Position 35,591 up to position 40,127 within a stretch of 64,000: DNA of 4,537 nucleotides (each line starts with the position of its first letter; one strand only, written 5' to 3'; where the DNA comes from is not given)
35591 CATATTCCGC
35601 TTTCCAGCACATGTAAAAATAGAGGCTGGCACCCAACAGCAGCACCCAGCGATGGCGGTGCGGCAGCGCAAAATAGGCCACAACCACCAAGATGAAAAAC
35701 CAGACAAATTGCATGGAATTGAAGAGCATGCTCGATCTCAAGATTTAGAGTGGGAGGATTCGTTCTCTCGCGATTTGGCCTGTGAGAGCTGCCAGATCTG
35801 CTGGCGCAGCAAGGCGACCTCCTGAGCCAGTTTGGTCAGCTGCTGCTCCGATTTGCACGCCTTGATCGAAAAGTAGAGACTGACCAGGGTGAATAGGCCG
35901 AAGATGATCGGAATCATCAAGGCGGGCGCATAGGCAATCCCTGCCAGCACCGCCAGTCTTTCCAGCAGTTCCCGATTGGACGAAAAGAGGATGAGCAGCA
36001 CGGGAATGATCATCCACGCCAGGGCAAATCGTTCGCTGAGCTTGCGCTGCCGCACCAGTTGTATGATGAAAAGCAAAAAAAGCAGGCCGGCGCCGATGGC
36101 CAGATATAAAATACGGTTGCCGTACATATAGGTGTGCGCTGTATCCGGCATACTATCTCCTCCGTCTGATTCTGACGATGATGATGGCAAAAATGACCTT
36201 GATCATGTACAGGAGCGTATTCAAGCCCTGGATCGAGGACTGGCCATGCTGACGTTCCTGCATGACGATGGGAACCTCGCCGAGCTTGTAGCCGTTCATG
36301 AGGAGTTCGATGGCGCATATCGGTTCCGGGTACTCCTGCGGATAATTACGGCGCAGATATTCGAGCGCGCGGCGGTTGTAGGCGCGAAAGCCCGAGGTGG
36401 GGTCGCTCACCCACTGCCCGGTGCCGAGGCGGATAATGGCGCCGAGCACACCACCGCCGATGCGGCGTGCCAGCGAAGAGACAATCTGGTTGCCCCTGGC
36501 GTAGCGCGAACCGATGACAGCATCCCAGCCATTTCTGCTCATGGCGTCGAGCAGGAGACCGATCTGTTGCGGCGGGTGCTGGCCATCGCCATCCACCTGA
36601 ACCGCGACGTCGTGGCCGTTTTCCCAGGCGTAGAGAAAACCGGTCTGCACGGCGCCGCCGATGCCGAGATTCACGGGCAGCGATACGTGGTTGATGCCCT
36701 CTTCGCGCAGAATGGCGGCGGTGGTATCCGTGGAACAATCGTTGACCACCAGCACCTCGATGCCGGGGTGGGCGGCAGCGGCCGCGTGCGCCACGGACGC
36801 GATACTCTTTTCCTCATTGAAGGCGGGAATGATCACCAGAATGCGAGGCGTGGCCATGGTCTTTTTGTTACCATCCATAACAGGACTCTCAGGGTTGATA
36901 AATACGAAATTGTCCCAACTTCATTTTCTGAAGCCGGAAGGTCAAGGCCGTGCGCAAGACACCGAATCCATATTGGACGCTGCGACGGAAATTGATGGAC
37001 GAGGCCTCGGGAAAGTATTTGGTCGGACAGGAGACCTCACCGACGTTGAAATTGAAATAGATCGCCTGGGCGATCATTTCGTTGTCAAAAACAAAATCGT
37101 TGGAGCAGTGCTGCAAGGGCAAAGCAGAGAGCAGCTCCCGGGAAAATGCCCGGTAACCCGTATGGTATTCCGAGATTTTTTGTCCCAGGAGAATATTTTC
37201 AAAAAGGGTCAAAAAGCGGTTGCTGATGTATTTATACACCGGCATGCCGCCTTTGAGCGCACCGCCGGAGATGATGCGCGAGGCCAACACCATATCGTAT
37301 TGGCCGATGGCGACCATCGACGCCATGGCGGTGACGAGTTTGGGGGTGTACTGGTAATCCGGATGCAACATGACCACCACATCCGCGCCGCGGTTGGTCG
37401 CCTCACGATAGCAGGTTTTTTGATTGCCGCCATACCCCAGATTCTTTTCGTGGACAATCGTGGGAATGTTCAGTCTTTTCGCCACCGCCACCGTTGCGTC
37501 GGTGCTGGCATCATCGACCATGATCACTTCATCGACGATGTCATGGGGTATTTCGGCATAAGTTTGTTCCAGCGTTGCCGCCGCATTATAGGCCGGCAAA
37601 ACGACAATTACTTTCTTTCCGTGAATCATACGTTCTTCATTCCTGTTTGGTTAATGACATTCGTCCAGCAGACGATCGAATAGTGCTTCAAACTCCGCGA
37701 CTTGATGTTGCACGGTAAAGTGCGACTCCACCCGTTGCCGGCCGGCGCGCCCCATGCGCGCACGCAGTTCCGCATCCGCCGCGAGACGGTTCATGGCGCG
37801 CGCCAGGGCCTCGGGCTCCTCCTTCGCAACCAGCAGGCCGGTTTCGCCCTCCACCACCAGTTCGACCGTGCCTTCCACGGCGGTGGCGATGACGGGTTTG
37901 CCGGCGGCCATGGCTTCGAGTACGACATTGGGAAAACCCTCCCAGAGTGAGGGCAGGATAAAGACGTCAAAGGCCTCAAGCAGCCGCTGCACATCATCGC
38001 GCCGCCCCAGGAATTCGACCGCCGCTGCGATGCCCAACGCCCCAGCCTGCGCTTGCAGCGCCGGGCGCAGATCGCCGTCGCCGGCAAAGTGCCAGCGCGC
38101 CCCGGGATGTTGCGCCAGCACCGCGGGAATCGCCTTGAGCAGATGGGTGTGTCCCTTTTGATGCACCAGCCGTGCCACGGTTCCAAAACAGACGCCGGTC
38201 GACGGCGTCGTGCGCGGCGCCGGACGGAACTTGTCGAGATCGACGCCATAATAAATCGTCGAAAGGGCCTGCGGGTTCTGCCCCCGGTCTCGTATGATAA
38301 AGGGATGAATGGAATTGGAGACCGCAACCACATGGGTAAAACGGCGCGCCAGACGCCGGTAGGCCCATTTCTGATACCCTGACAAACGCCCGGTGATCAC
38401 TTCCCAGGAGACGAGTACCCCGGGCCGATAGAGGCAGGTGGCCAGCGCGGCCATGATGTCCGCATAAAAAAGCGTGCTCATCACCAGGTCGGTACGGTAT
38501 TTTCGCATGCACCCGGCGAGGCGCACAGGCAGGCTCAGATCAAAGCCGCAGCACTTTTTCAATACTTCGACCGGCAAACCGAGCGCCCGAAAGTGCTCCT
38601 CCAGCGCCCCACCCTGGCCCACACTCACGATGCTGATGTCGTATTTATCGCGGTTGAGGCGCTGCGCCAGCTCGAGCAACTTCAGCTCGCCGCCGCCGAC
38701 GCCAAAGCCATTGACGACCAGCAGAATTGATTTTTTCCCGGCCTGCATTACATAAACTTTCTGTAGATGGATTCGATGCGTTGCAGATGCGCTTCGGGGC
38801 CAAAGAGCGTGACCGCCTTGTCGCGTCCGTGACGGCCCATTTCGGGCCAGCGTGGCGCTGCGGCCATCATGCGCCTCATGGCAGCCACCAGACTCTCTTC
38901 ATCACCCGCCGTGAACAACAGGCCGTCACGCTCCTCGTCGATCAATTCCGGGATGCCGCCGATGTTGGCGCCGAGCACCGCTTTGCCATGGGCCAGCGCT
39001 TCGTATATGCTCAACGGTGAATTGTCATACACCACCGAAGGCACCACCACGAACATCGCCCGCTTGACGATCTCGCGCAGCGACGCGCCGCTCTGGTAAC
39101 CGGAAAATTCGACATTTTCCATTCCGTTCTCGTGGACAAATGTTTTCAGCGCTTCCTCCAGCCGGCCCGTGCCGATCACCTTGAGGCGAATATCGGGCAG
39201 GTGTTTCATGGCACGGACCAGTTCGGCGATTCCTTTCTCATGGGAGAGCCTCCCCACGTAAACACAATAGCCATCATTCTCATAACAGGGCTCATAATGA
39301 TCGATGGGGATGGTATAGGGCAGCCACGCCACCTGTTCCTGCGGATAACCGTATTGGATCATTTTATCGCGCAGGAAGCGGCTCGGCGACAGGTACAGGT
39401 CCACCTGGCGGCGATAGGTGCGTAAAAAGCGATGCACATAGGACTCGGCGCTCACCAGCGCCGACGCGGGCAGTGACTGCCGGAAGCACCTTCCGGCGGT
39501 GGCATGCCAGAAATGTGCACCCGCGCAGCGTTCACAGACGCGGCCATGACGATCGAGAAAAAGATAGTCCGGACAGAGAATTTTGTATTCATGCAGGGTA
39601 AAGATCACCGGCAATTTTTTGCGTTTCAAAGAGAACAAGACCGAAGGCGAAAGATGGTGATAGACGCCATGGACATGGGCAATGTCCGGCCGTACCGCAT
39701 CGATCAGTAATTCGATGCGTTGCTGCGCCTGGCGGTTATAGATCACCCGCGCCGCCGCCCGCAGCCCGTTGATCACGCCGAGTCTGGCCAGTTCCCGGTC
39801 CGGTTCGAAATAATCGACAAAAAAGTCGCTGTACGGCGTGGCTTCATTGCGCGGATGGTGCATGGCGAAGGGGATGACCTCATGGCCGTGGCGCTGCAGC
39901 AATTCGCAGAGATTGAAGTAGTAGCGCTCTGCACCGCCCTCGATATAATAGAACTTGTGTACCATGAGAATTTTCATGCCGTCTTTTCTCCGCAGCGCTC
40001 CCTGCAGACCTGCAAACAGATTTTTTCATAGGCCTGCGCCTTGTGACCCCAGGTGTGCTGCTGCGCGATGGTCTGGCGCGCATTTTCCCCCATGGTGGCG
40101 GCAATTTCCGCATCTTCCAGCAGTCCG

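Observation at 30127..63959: A ~34-kb single-strand glycan-assembly locus combining lipid-linked monosaccharide donors with many GT-C transferases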

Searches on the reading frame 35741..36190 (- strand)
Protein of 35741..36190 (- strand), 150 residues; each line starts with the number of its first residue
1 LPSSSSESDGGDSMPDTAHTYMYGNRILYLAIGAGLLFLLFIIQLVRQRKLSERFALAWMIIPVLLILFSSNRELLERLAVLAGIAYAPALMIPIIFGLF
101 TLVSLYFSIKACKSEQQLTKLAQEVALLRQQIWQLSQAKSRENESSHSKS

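Call 3: search_protein_families(library=pfam, proteins=[window:35741-36190:-], max_evalue=0.01)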
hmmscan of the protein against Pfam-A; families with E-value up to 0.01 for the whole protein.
window:35741-36190:- (150 aa): 1 family
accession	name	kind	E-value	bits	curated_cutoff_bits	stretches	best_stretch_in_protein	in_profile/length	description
PF10066.14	DUF2304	-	7.9e-19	68.3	25.5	1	30-130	5-105/106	Uncharacterized conserved protein (DUF2304)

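Call 17: search_protein_families(library=ncbifam, proteins=[window:35741-36190:-], max_evalue=0.0001)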
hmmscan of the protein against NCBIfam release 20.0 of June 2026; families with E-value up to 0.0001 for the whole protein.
window:35741-36190:- (150 aa): 0 families

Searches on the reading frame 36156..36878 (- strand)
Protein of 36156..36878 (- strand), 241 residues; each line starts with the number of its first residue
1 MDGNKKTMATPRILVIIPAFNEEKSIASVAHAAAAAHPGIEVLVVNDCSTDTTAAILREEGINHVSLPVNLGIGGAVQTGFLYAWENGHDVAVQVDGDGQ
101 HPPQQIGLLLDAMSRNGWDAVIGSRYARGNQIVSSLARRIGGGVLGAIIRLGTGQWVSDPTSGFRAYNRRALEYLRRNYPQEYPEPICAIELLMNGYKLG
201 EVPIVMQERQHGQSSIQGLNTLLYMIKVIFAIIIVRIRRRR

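Call 3: search_protein_families(library=pfam, proteins=[window:36156-36878:-], max_evalue=0.01)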
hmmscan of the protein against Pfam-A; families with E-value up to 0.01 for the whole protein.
window:36156-36878:- (241 aa): 2 families
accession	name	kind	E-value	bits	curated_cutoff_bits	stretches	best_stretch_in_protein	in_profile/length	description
PF00535.33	Glycos_transf_2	-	1.1e-24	87.7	23.3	1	15-174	2-166/168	Glycosyl transferase family 2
PF13641.12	Glyco_tranf_2_3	-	3.2e-06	27.8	27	1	11-127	1-125/230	Glycosyltransferase like family 2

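Call 7: search_protein_families(library=ncbifam, proteins=[window:36156-36878:-], max_evalue=0.01)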
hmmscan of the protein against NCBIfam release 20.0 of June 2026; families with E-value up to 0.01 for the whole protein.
window:36156-36878:- (241 aa): 15 families
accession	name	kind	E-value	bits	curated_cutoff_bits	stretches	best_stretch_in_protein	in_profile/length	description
NF058614.1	PPMAGASynPpgS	equivalog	4.3e-25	88.5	370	1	14-176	3-166/226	polyprenyl-phospho-N-acetylgalactosaminyl synthase PpgS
NF041391.1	DPhHxTase_Halo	equivalog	2.8e-19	69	375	1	19-224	3-200/213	dolichyl-phosphate hexose transferase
TIGR04182.1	glyco_TIGR04182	equivalog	3.8e-19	69.2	325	1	13-219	2-204/293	S-layer glycoprotein N-glycosyltransferase AglJ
NF007986.1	PRK10714.1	equivalog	3e-15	56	529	1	12-230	7-224/316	undecaprenyl-phosphate 4-deoxy-4-formamido-L-arabinose transferase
NF047588.1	GlcsyltransPgfSStrep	equivalog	2.2e-13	50.1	500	1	13-227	3-216/308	glycosyltransferase PgfS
TIGR03937.1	PgaC_IcaA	equivalog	1.5e-09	37.3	422.3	1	6-124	40-162/407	poly-beta-1,6-N-acetyl-D-glucosamine synthase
TIGR04283.1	glyco_like_mftF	equivalog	6.4e-07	29.2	182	1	15-66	3-55/221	TIGR04283 family arsenosugar biosynthesis glycosyltransferase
NF047683.1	TeichurnBiosyTuaG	equivalog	2.3e-05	24.1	400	1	9-62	4-63/252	teichuronic acid biosynthesis protein TuaG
TIGR03469.1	HpnB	hypoth_equivalog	3e-05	23.2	379.25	1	7-63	40-98/386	hopene-associated glycosyltransferase HpnB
NF010496.0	PRK13915.1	equivalog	8.1e-05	21.8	262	1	9-64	29-88/307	glucosyl-3-phosphoglycerate synthase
NF041865.1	EpsU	equivalog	0.00012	21.2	700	1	11-102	39-136/394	exopolysaccharide biosynthesis GT2 family glycosyltransferase EpsU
NF050113.1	gal_furan_GlfT1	equivalog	0.00021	20.7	330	1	22-119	11-111/290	galactofuranosyltransferase GlfT1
NF007482.0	PRK10073.1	equivalog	0.00037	19.6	423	1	9-102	4-99/334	glycosyltransferase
TIGR04242.1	nodulat_NodC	equivalog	0.0012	17.8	550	1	5-128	42-171/395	chitooligosaccharide synthase NodC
NF045692.1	OglycostaseCruG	equivalog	0.0056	15.6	600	0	12-121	42-160/386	2'-O-glycosyltransferase CruG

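Call 35: search_solved_structures(query=window:36156-36878:-, max_evalue=0.001)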
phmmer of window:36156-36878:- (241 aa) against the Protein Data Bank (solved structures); distinct sequences matched with E-value up to 0.001: 9.
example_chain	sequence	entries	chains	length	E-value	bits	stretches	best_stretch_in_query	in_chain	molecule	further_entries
5mlz_A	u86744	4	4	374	3.3e-16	62.9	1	11-227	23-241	Dolichol monophosphate mannose synthase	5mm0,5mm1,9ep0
9bhc_C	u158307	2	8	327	3.1e-13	53.1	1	11-228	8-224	Undecaprenyl-phosphate 4-deoxy-4-formamido-L-arabinose transferase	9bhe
8vxh_A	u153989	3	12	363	3.6e-13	52.9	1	11-228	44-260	Undecaprenyl-phosphate 4-deoxy-4-formamido-L-arabinose transferase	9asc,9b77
9hwj_A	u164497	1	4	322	7.9e-12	48.6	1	12-229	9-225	Undecaprenyl-phosphate 4-deoxy-4-formamido-L-arabinose transferase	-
5ekp_C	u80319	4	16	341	6.1e-06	29.3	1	8-173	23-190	Uncharacterized glycosyltransferase sll0501 | Glycosyltransferase sll0501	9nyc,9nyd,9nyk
5eke_A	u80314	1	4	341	6.2e-06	29.2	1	8-173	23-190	Uncharacterized glycosyltransferase sll0501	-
9nye_A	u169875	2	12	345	6.3e-06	29.2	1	8-173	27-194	Glycosyltransferase sll0501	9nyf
2z87_A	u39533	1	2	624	0.00059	22.8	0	10-113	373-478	Chondroitin synthase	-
2z86_A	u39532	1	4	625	0.00059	22.8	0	10-113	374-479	Chondroitin synthase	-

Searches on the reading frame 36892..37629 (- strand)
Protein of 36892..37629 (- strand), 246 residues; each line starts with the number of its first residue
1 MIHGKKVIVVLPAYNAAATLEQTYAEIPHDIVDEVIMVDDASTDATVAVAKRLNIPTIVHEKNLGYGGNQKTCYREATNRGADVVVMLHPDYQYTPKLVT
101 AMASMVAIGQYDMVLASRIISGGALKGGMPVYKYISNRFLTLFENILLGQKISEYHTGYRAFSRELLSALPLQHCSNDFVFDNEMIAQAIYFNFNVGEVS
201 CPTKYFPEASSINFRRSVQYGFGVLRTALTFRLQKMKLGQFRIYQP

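Call 3: search_protein_families(library=pfam, proteins=[window:36892-37629:-], max_evalue=0.01)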
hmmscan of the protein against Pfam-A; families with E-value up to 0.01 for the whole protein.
window:36892-37629:- (246 aa): 1 family
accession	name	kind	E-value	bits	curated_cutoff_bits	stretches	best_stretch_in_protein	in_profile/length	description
PF00535.33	Glycos_transf_2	-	4.3e-22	79.2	23.3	1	9-168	2-165/168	Glycosyl transferase family 2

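Call 7: search_protein_families(library=ncbifam, proteins=[window:36892-37629:-], max_evalue=0.01)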
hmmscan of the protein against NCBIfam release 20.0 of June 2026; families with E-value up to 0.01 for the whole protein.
window:36892-37629:- (246 aa): 12 families
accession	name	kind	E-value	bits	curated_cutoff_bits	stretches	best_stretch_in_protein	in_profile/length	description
TIGR04182.1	glyco_TIGR04182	equivalog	4.2e-17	62.5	325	1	6-227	1-213/293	S-layer glycoprotein N-glycosyltransferase AglJ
NF058614.1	PPMAGASynPpgS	equivalog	2.9e-16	59.6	370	1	7-198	2-191/226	polyprenyl-phospho-N-acetylgalactosaminyl synthase PpgS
NF041391.1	DPhHxTase_Halo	equivalog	7.3e-12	44.7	375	1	13-171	3-154/213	dolichyl-phosphate hexose transferase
TIGR04283.1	glyco_like_mftF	equivalog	1.7e-08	34.4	182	1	9-107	3-98/221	TIGR04283 family arsenosugar biosynthesis glycosyltransferase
NF010496.0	PRK13915.1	equivalog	1.2e-07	31.2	262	1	4-102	30-138/307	glucosyl-3-phosphoglycerate synthase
NF047588.1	GlcsyltransPgfSStrep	equivalog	1.8e-07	30.7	500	1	6-178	2-175/308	glycosyltransferase PgfS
NF041875.1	EPS_EpsD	equivalog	8.7e-06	25.3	370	1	9-167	3-167/325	exopolysaccharide biosynthesis glycosyltransferase EpsD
TIGR03965.1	mycofact_glyco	equivalog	0.0001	21.3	280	1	6-98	75-171/467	mycofactocin biosynthesis glycosyltransferase MftF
NF007482.0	PRK10073.1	equivalog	0.00022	20.3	423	1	5-65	6-72/334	glycosyltransferase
NF047683.1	TeichurnBiosyTuaG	equivalog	0.00053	19.7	400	1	5-53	6-56/252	teichuronic acid biosynthesis protein TuaG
TIGR03469.1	HpnB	hypoth_equivalog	0.0045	16.1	379.25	1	6-54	45-96/386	hopene-associated glycosyltransferase HpnB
NF053739.1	GlytfEpsEBac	equivalog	0.0048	15.9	450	1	6-52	2-50/265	glycosyltransferase EpsE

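Call 36: search_solved_structures(query=window:36892-37629:-, max_evalue=0.001)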
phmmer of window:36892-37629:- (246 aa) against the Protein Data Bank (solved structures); distinct sequences matched with E-value up to 0.001: 4.
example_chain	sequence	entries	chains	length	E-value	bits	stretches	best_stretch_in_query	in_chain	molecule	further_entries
5mlz_A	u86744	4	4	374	1.4e-08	38.2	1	4-172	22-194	Dolichol monophosphate mannose synthase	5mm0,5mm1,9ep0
4y6n_A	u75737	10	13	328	0.00022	24.4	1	4-172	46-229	Glucosyl-3-phosphoglycerate synthase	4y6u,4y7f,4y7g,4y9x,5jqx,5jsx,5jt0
3e25_A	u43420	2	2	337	0.00024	24.3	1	4-172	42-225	Putative uncharacterized protein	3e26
4ddz_A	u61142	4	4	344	0.00024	24.3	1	4-172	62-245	GLUCOSYL-3-PHOSPHOGLYCERATE SYNTHASE (GpgS) | Glucosyl-3-phosphoglycerate synthase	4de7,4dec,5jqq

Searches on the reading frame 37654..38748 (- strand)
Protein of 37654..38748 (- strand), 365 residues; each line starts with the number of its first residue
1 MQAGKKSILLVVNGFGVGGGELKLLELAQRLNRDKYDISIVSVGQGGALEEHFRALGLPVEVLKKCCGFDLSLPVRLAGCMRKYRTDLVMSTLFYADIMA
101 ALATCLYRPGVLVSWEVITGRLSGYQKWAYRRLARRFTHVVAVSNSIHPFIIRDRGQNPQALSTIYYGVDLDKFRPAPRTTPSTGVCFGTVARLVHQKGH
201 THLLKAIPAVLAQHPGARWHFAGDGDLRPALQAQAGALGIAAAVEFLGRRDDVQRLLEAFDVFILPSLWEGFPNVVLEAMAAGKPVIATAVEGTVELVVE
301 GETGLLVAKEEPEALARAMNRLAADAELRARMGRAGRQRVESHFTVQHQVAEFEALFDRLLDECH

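Call 3: search_protein_families(library=pfam, proteins=[window:37654-38748:-], max_evalue=0.01)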
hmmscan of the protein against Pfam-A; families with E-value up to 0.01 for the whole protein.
window:37654-38748:- (365 aa): 6 families
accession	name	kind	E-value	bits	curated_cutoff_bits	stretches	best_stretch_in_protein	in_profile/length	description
PF00534.26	Glycos_transf_1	-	4.3e-44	150.5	26.4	1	187-339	17-172/172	Glycosyl transferases group 1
PF13692.12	Glyco_trans_1_4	-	2.9e-42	144.7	27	1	188-325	4-142/142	Glycosyl transferases group 1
PF13439.12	Glyco_transf_4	-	8.7e-17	62.1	28.5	1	17-173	1-170/170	Glycosyltransferase Family 4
PF13524.12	Glyco_trans_1_2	-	6.5e-12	46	25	1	252-354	39-143/144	Glycosyl transferase-like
PF20706.3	GT4-conflict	-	2.5e-11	43.7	26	1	129-349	139-381/385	Family 4 Glycosyltransferase in conflict systems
PF13579.12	Glyco_trans_4_4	-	6.6e-11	43.2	29.7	1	18-158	1-148/158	Glycosyl transferase 4-like domain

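Call 18: search_protein_families(library=ncbifam, proteins=[window:37654-38748:-], max_evalue=0.0001)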
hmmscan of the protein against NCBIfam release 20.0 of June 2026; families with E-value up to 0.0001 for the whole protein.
window:37654-38748:- (365 aa): 38 families (the best 25 are shown)
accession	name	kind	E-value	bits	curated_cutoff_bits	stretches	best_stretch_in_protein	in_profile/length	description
TIGR03088.1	stp2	hypoth_equivalog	1.5e-64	218.4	409.05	1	7-361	3-374/374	TIGR03088 family PEP-CTERM/XrtA system glycosyltransferase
NF041876.1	EPS_EpsE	equivalog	1.2e-39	136.7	400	1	155-349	181-385/389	exopolysaccharide biosynthesis GT4 family glycosyltransferase EpsE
TIGR03999.1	thiol_BshA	equivalog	1.6e-26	93.2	273.7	1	211-361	224-374/375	N-acetyl-alpha-D-glucosaminyl L-malate synthase BshA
TIGR02149.1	glgA_Coryne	subfamily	1.1e-25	90.5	302.4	1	123-347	129-377/391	glycogen synthase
TIGR04063.1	stp3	hypoth_equivalog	1.2e-25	90.2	442.05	1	134-361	155-396/397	TIGR04063 family PEP-CTERM/XrtA system glycosyltransferase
TIGR03449.1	mycothiol_MshA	equivalog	8.8e-25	87.4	462.5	1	151-359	179-402/406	D-inositol-3-phosphate glycosyltransferase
NF038229.1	Glyco4_Geo_Pelo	equivalog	1.2e-23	83.7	400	1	130-361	103-337/338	GPMC system family 4 glycosyltransferase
NF012034.0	PRK15490.1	equivalog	1.3e-21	76.6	813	1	184-353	397-569/578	Vi polysaccharide biosynthesis glycosyltransferase TviE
NF011726.0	PRK15179.1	equivalog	7.2e-21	74.1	733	1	184-357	516-691/694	Vi polysaccharide biosynthesis protein TviE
NF047684.1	TeichurnBiosyTuaC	equivalog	2.6e-20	72.7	550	1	182-359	216-388/391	teichuronic acid biosynthesis protein TuaC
TIGR04005.1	wcaL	equivalog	7.8e-19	67.8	537.6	1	129-356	167-402/406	colanic acid biosynthesis glycosyltransferase WcaL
NF050056.1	ProtGlycPglH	equivalog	1.1e-18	67.5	600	1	191-348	185-341/354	GalNAc-alpha-(1->4)-GalNAc-alpha-(1->3)-diNAcBac-PP-undecaprenol alpha-1,4-N-acetyl-D-galactosaminyltransferase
TIGR03087.1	stp1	hypoth_equivalog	1.2e-18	67.4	316.65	1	127-358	163-395/397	TIGR03087 family PEP-CTERM/XrtA system glycosyltransferase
NF050063.1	ProtGlycPglJ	equivalog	9.6e-18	64.5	500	1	158-342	166-349/363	N-acetylgalactosamine-N,N'-diacetylbacillosaminyl-diphospho-undecaprenol 4-alpha-N-acetylgalactosaminyltransferase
NF038011.1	PelF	equivalog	1.4e-17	64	100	1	156-356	276-488/489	GT4 family glycosyltransferase PelF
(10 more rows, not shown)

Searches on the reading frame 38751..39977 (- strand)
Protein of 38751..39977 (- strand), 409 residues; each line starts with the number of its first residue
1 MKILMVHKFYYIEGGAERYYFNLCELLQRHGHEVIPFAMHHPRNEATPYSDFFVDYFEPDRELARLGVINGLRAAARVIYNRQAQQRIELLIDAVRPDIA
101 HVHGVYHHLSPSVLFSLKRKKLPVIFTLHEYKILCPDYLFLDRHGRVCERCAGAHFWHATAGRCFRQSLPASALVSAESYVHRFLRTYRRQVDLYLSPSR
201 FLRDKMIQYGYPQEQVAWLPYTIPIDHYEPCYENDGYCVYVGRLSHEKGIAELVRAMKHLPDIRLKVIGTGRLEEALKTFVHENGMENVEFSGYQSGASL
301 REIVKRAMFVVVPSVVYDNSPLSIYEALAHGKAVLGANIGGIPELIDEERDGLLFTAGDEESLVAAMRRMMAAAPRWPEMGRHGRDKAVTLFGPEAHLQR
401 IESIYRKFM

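Call 3: search_protein_families(library=pfam, proteins=[window:38751-39977:-], max_evalue=0.01)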
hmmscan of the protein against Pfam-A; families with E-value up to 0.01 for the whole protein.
window:38751-39977:- (409 aa): 5 families
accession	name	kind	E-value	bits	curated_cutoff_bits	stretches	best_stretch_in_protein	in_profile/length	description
PF13692.12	Glyco_trans_1_4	-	1.1e-26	94.3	27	1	238-371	4-140/142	Glycosyl transferases group 1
PF00534.26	Glycos_transf_1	-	2.2e-26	92.9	26.4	1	232-374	12-159/172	Glycosyl transferases group 1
PF13439.12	Glyco_transf_4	-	3e-16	60.4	28.5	1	14-220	2-163/170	Glycosyltransferase Family 4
PF13579.12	Glyco_trans_4_4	-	2.3e-12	48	29.7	1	14-221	1-157/158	Glycosyl transferase 4-like domain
PF13524.12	Glyco_trans_1_2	-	2.3e-08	34.5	25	1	252-399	4-140/144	Glycosyl transferase-like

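Call 18: search_protein_families(library=ncbifam, proteins=[window:38751-39977:-], max_evalue=0.0001)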
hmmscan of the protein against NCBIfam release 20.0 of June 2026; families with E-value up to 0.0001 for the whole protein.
window:38751-39977:- (409 aa): 28 families (the best 25 are shown)
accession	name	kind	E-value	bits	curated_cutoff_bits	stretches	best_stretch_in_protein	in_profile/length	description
TIGR04063.1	stp3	hypoth_equivalog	3.6e-21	75.5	442.05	1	239-407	217-394/397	TIGR04063 family PEP-CTERM/XrtA system glycosyltransferase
TIGR03088.1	stp2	hypoth_equivalog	3e-19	69.3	409.05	1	237-407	196-372/374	TIGR03088 family PEP-CTERM/XrtA system glycosyltransferase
NF041876.1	EPS_EpsE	equivalog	7.3e-18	65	400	1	239-393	218-381/389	exopolysaccharide biosynthesis GT4 family glycosyltransferase EpsE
NF041010.1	glycosy_Agl16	equivalog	2.9e-16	59.3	575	1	181-371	123-316/352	glycosylation protein Agl16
TIGR02149.1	glgA_Coryne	subfamily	1.9e-14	53.6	302.4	1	235-408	204-390/391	glycogen synthase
NF047684.1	TeichurnBiosyTuaC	equivalog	8.1e-14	51.3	550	1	238-375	222-356/391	teichuronic acid biosynthesis protein TuaC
TIGR03999.1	thiol_BshA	equivalog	8.3e-14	51.3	273.7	1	256-408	223-373/375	N-acetyl-alpha-D-glucosaminyl L-malate synthase BshA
NF038298.1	EPS_HpsO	equivalog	1.5e-11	43.7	575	1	324-407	305-386/388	hormogonium polysaccharide biosynthesis glycosyltransferase HpsO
NF053787.1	GlcN_PG_synth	equivalog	2.1e-11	43.3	480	1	156-407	112-358/361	N-acetylglucosaminyl phosphatidylglycerol synthase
NF050063.1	ProtGlycPglJ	equivalog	2.3e-11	43.5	500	1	227-372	186-331/363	N-acetylgalactosamine-N,N'-diacetylbacillosaminyl-diphospho-undecaprenol 4-alpha-N-acetylgalactosaminyltransferase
TIGR04005.1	wcaL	equivalog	5.4e-11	42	537.6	1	180-367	164-364/406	colanic acid biosynthesis glycosyltransferase WcaL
NF007396.0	PRK09922.1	equivalog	1.8e-10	40.2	385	1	192-372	136-325/361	lipopolysaccharide 1,6-galactosyltransferase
TIGR03449.1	mycothiol_MshA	equivalog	4.4e-10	39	462.5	1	238-407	223-402/406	D-inositol-3-phosphate glycosyltransferase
TIGR04348.1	TIGR04348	equivalog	2.6e-09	36.6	300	1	238-403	140-306/310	selenoneine biosynthesis selenosugar synthase SenB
NF007640.0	PRK10307.1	subfamily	5.5e-09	35.4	276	1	238-403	232-402/411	WcaI family glycosyltransferase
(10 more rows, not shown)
